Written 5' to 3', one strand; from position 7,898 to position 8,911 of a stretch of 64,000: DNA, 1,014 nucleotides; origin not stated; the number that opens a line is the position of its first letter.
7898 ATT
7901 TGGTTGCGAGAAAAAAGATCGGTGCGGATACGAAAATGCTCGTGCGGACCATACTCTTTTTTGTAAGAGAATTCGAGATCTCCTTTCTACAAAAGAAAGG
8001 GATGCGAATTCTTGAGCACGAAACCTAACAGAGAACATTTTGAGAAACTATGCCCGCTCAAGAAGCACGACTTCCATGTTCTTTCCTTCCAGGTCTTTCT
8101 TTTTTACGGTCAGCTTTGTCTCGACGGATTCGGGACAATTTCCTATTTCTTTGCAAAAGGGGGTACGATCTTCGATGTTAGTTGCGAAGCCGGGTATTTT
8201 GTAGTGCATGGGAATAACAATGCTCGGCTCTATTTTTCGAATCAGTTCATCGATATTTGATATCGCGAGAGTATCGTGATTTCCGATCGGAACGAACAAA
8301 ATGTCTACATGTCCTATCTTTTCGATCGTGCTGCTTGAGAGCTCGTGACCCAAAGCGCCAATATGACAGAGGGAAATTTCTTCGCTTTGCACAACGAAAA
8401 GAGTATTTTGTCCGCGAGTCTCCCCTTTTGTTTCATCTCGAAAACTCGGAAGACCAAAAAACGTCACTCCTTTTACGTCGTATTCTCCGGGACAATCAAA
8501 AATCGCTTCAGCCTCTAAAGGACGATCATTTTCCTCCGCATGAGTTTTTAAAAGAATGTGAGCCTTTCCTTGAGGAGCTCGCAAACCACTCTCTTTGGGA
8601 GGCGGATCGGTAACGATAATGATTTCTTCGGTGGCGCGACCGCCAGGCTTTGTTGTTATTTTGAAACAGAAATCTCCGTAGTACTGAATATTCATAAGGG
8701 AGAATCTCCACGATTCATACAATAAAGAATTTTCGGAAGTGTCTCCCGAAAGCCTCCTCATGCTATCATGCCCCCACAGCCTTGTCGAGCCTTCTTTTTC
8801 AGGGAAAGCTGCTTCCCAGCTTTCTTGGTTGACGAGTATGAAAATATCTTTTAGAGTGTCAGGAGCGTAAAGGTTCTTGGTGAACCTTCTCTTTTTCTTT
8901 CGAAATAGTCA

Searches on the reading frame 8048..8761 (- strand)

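Call 17: search_protein_families(library=pfam, proteins=[window:8048-8761:-], max_evalue=0.001)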
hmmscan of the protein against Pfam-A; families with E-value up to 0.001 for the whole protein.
window:8048-8761:- (237 aa): 2 families
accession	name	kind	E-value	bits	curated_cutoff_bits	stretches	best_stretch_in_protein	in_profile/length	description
PF13483.12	Lactamase_B_3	-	1.1e-28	100.7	24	1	24-186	1-160/160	Beta-lactamase superfamily domain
PF12706.13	Lactamase_B_2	-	5.6e-05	23.3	27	1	93-187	95-200/200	Beta-lactamase superfamily domain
